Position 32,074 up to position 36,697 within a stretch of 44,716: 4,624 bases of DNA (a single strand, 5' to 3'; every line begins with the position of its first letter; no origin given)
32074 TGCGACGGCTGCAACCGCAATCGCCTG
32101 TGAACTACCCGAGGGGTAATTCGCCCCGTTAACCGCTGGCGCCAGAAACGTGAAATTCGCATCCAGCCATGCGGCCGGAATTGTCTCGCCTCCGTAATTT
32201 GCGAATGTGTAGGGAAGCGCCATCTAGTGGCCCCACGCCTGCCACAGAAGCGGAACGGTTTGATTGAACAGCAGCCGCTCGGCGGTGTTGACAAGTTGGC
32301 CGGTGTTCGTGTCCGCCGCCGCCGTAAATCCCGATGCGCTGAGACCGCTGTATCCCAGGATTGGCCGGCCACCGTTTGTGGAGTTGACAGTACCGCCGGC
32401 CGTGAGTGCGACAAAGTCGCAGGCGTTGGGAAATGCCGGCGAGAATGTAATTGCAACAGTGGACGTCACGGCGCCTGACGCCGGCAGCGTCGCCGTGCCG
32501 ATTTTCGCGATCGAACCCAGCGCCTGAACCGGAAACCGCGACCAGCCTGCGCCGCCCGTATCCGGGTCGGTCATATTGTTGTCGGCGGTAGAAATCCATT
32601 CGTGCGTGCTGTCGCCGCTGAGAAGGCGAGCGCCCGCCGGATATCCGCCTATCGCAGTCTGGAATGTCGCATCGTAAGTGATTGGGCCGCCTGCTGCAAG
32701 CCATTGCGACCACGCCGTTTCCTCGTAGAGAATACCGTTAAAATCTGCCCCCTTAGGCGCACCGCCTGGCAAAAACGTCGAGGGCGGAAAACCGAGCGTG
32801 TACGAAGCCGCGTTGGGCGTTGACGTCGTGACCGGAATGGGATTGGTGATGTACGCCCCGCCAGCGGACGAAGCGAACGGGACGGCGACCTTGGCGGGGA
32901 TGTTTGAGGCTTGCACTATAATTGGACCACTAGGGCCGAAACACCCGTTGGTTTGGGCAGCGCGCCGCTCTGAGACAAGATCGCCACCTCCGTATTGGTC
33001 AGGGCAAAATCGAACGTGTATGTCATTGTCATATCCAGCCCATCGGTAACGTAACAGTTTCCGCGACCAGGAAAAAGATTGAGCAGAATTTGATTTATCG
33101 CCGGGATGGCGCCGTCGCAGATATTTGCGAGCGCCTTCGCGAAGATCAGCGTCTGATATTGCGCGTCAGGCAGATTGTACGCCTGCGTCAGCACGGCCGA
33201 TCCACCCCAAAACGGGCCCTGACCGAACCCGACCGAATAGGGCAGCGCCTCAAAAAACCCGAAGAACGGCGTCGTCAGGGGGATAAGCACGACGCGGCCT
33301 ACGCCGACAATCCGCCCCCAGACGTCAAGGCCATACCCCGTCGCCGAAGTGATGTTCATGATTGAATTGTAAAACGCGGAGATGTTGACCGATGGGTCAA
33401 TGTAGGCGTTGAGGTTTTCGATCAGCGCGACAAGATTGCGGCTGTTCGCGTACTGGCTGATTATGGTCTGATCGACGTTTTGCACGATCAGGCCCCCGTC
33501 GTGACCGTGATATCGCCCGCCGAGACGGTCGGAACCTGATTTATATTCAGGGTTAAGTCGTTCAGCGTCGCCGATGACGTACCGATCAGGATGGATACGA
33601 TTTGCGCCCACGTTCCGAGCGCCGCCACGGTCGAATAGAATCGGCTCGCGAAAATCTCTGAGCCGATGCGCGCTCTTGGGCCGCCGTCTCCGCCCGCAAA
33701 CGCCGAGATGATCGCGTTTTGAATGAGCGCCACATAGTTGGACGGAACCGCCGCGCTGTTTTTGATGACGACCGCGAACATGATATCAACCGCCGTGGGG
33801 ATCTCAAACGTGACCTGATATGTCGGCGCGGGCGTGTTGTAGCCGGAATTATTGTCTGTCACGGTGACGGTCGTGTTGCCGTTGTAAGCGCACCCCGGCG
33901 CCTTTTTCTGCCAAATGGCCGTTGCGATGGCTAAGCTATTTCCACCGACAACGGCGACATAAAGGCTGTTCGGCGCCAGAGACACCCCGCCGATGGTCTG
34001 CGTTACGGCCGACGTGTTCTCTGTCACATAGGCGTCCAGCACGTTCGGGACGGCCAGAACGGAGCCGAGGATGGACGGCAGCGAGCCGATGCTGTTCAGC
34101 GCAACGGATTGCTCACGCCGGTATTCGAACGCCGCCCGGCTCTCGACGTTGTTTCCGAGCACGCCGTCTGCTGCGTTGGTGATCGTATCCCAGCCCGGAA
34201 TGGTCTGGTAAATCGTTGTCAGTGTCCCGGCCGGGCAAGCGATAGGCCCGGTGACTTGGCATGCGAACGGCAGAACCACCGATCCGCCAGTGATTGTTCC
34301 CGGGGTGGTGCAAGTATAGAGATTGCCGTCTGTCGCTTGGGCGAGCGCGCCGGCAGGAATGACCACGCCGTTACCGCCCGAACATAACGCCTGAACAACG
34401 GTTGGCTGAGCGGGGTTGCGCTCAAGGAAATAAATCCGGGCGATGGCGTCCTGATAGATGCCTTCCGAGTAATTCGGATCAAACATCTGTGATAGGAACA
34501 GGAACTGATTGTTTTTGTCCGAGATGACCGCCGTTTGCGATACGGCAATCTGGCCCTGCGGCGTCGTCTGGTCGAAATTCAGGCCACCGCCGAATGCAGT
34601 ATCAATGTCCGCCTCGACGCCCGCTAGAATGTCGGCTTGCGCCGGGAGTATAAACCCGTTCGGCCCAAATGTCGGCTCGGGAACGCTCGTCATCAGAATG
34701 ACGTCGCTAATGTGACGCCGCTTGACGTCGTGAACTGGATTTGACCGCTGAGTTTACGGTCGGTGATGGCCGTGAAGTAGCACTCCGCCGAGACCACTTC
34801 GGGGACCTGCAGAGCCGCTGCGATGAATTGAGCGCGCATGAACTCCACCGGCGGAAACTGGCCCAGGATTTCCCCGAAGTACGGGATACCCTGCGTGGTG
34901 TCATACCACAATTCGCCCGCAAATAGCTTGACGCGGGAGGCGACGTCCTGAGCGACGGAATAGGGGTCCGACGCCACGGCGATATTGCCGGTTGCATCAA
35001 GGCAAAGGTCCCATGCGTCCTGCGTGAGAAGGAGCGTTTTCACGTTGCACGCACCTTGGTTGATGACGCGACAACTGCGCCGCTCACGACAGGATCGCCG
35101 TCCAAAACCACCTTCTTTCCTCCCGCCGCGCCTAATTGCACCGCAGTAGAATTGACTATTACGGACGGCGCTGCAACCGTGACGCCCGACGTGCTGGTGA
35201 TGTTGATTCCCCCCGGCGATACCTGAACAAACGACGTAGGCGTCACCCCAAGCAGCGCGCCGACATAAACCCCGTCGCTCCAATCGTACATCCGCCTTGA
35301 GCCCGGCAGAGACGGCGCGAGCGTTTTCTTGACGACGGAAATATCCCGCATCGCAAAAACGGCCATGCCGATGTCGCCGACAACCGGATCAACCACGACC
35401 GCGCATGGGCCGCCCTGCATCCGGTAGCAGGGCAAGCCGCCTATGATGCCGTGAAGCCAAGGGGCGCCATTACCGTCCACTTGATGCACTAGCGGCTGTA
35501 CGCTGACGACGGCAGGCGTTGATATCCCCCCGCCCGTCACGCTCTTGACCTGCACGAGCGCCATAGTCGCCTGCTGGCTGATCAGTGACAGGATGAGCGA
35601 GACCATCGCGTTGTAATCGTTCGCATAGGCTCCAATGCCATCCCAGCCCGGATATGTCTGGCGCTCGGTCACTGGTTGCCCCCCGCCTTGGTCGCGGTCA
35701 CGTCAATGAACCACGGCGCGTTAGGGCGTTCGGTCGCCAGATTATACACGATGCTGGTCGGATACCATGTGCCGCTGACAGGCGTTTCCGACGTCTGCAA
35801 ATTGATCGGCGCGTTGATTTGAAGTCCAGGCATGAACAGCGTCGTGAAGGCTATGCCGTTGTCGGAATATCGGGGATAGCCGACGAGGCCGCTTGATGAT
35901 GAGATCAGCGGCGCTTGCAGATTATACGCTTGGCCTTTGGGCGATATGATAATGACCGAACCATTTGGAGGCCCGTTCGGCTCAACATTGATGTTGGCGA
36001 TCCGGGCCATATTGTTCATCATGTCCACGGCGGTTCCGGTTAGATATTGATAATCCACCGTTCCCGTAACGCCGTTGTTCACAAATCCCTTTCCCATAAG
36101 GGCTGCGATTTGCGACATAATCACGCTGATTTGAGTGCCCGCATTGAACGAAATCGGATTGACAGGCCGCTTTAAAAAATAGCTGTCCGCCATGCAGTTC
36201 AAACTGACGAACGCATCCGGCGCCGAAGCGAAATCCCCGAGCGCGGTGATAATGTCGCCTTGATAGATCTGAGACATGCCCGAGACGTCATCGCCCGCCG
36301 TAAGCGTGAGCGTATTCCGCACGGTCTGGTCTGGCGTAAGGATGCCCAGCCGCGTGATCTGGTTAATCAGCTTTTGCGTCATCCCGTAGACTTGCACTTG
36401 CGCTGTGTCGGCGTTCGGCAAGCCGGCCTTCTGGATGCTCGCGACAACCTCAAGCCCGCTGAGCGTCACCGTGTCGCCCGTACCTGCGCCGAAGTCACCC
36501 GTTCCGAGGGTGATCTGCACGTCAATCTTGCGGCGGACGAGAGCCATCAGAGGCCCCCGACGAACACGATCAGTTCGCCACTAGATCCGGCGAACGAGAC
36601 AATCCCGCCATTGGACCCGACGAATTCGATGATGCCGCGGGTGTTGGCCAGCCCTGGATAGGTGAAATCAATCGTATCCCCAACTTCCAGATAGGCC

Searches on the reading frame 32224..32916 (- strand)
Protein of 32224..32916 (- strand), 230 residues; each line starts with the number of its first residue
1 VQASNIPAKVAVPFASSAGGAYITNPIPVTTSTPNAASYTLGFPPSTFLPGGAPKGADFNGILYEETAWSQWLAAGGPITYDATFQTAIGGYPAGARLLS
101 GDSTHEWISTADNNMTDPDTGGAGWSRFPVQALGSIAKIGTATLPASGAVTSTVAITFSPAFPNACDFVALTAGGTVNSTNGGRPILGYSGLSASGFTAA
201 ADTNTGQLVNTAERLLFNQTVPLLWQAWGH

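Call 41: search_protein_families(library=phrogs, proteins=[window:32224-32916:-], max_evalue=0.001)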
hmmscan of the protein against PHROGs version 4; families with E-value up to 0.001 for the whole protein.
window:32224-32916:- (230 aa): 5 families
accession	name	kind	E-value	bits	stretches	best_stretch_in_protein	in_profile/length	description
phrog_12796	-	tail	8.7e-37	128.3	1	1-157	1-161/445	tail fiber protein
phrog_1396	-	tail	2e-24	87.6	1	7-206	93-326/504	tail fiber protein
phrog_38625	-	tail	2.2e-22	80.6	1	4-122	5-126/437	tail fiber protein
phrog_11982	-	unknown function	1.9e-20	74.4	1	2-127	2-132/233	-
phrog_34663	-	unknown function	6.7e-10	39.1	1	7-131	4-129/698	-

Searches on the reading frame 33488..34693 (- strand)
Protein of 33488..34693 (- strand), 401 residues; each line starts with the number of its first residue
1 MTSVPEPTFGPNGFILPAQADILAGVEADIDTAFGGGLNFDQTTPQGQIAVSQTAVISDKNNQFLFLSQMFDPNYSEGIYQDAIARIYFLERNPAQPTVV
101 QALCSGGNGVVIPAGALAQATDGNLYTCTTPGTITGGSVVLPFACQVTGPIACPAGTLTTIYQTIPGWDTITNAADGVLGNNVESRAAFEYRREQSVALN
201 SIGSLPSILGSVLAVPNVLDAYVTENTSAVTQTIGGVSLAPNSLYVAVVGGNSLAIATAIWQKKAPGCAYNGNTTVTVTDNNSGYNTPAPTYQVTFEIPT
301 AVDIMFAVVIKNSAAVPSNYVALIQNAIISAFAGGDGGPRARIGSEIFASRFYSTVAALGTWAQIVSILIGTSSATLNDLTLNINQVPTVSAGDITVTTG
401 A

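Call 41: search_protein_families(library=phrogs, proteins=[window:33488-34693:-], max_evalue=0.001)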
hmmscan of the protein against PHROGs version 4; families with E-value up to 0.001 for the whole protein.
window:33488-34693:- (401 aa): 4 families
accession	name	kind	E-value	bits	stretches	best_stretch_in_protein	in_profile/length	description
phrog_6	-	tail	8.4e-59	200.6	1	5-399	58-407/548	baseplate wedge subunit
phrog_30339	-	unknown function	3.6e-32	112.4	1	2-134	9-141/150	-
phrog_34452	-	unknown function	2.3e-07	31.7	1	12-174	7-172/175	-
phrog_2103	-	tail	0.00049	20.6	1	73-164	61-153/162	baseplate protein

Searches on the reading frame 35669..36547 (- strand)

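Call 41: search_protein_families(library=phrogs, proteins=[window:35669-36547:-], max_evalue=0.001)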
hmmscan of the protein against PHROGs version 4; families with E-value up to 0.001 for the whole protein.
window:35669-36547:- (292 aa): 1 family
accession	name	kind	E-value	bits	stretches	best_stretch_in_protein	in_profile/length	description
phrog_196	-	tail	7.7e-46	157.7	1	2-291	83-364/536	baseplate hub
